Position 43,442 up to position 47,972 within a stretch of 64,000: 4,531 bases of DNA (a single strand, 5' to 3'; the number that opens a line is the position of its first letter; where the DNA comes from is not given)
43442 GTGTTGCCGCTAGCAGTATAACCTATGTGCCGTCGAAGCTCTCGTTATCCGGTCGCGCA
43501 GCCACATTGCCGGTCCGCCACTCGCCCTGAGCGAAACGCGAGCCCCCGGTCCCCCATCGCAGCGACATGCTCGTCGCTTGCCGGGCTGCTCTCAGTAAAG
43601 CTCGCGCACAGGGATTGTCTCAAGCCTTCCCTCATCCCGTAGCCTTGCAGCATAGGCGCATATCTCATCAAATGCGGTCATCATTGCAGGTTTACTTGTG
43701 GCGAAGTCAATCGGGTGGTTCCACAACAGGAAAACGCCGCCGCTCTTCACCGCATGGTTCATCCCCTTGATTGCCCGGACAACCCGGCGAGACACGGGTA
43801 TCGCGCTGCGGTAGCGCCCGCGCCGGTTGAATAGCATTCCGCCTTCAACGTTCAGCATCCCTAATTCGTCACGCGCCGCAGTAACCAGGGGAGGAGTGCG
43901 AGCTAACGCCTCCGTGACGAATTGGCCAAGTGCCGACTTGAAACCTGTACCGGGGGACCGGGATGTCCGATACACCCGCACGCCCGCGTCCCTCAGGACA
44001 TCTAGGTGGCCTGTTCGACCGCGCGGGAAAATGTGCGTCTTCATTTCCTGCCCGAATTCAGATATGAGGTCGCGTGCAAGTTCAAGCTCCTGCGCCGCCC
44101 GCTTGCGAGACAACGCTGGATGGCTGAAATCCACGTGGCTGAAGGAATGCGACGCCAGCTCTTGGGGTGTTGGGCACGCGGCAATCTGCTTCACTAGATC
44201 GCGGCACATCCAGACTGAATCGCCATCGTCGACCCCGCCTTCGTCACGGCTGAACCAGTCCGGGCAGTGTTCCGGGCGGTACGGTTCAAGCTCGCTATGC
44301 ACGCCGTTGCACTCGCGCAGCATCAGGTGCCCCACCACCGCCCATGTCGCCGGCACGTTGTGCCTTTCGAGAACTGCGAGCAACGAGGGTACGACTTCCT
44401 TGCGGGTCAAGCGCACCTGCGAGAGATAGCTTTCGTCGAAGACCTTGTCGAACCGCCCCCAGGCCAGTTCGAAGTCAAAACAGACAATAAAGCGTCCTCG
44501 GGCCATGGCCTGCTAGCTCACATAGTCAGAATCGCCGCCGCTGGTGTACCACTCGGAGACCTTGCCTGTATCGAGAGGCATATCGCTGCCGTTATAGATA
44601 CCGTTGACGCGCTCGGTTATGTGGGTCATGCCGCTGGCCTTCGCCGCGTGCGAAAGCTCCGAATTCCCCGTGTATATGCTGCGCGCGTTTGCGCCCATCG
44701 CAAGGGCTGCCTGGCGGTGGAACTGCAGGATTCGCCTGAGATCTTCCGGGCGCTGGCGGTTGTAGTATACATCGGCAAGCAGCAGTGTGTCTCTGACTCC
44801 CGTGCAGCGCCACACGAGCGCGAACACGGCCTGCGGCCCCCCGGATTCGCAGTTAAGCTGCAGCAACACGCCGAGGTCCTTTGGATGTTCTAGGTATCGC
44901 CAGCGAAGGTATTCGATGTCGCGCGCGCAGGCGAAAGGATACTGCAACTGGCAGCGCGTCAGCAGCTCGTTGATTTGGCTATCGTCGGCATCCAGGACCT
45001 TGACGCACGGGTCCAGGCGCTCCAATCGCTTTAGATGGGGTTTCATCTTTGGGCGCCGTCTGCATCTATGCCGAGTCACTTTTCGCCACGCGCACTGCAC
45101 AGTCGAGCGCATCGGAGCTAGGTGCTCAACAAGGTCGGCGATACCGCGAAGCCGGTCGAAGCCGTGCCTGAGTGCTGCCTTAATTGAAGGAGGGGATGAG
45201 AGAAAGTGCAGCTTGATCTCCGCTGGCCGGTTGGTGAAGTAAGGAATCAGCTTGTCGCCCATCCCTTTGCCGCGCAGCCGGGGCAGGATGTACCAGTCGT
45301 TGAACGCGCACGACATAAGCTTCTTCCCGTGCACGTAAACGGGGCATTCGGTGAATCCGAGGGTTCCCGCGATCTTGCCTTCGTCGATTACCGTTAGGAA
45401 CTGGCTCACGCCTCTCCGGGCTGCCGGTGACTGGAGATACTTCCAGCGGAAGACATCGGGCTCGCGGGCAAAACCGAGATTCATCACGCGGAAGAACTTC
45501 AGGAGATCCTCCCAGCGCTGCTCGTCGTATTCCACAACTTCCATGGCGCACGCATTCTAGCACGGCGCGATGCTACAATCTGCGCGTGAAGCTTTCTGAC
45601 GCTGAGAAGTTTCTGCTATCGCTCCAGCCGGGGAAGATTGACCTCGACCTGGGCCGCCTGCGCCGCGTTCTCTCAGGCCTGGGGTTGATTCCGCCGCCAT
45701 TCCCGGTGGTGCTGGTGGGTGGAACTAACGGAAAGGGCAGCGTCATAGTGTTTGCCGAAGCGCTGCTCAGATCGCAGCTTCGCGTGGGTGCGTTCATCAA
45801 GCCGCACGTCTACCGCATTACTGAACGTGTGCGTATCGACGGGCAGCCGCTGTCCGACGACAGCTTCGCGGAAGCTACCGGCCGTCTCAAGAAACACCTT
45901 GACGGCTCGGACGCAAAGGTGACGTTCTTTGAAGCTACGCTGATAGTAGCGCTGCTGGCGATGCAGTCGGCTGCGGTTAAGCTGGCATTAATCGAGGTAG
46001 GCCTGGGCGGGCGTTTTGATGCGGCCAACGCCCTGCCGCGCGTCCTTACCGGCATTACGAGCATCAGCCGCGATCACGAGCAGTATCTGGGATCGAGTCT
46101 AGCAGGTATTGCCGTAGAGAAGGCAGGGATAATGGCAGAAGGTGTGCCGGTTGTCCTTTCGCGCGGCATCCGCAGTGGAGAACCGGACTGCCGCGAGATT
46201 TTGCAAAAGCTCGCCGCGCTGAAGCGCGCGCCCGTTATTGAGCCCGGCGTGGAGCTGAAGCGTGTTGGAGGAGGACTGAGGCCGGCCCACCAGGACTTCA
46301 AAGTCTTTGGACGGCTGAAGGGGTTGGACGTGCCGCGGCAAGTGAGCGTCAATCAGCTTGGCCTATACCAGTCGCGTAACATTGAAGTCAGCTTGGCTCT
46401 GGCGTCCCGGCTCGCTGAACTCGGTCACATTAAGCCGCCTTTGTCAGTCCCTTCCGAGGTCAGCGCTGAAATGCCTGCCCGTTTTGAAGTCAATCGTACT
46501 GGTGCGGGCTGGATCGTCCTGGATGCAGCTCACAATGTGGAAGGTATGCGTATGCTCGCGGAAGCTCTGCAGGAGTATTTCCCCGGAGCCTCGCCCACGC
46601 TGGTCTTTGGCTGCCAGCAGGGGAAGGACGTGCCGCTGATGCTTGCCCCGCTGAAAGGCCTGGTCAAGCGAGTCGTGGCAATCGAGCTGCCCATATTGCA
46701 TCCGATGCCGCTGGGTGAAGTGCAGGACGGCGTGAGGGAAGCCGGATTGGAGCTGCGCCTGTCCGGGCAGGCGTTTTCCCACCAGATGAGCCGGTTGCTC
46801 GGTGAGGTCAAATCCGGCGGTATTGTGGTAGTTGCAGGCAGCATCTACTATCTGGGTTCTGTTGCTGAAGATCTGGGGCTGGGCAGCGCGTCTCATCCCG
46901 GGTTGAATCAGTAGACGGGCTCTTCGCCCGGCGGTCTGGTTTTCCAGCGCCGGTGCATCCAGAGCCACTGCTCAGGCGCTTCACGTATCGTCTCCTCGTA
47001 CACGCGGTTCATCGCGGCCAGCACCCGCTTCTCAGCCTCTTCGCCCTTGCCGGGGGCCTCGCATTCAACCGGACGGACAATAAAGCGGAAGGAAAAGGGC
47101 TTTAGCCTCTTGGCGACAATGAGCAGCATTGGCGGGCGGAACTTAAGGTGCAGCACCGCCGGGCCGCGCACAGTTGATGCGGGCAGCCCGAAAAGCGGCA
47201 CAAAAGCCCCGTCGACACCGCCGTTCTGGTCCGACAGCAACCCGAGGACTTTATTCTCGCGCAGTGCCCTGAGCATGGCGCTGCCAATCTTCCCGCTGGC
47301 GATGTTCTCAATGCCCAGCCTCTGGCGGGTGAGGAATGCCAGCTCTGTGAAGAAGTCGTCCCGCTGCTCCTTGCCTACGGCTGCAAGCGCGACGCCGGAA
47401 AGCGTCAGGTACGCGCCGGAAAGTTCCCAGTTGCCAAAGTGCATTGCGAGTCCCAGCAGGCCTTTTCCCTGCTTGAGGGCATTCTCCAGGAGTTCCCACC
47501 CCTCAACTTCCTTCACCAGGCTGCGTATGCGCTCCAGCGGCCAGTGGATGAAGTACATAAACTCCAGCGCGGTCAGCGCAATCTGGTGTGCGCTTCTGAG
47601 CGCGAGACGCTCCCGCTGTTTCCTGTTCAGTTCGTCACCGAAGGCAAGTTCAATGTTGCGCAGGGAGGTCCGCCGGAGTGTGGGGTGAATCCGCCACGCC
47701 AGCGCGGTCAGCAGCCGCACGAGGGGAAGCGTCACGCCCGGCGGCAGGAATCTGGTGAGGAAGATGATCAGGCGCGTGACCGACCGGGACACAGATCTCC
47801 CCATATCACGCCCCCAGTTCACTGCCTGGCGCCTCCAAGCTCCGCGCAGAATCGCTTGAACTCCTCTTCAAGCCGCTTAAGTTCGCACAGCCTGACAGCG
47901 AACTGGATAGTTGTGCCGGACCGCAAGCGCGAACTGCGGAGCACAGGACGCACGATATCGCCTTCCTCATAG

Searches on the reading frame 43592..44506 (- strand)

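Call 32: search_protein_families(library=pfam, proteins=[window:43592-44506:-], max_evalue=0.0001)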
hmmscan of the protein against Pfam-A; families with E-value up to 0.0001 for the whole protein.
window:43592-44506:- (304 aa): 1 family
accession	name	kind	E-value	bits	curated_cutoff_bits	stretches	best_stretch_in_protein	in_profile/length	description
PF01522.26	Polysacc_deac_1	-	3.1e-09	37.3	23.1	1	23-175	13-120/124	Polysaccharide deacetylase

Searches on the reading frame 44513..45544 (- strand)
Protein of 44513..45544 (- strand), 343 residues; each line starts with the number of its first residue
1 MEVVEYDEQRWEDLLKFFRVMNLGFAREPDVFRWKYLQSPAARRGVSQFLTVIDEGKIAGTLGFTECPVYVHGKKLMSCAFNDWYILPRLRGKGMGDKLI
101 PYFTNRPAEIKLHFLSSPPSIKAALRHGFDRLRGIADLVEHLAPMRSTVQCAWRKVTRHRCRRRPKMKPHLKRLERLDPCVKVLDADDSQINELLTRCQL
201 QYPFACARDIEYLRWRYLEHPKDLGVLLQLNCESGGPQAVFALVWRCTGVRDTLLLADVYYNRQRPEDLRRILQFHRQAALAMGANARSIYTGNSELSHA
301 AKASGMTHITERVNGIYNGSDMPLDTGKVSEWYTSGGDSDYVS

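Call 32: search_protein_families(library=pfam, proteins=[window:44513-45544:-], max_evalue=0.0001)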
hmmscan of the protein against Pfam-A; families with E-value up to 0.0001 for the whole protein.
window:44513-45544:- (343 aa): 1 family
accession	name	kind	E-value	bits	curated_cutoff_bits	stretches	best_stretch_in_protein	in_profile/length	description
PF13527.13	Acetyltransf_9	-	2.7e-06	27.8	25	1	9-106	5-100/127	Acetyltransferase (GNAT) domain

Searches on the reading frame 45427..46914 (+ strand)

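Call 32: search_protein_families(library=pfam, proteins=[window:45427-46914:+], max_evalue=0.0001)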
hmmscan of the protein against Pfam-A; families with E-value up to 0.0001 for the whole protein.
window:45427-46914:+ (495 aa): 1 family
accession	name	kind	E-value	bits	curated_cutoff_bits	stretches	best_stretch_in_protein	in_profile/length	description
PF02875.26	Mur_ligase_C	-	2.9e-08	35.1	28.4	1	352-472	2-126/127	Mur ligase, glutamate ligase domain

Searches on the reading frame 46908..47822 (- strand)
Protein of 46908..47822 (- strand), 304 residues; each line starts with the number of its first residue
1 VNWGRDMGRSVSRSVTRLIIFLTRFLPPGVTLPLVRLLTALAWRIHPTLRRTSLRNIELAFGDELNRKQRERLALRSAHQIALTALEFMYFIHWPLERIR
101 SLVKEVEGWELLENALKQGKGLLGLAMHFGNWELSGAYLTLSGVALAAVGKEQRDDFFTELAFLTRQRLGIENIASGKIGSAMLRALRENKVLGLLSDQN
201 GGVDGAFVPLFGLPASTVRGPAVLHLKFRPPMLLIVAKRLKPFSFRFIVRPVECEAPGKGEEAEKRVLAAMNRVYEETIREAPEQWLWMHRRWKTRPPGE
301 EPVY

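Call 33: search_protein_families(library=pfam, proteins=[window:46908-47822:-], max_evalue=0.0001)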
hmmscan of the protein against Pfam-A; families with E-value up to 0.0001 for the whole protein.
window:46908-47822:- (304 aa): 1 family
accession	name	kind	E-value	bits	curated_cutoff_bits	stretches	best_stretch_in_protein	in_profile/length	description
PF03279.18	Lip_A_acyltrans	-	1.9e-45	155.8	22.3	1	19-295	22-295/295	Bacterial lipid A biosynthesis acyltransferase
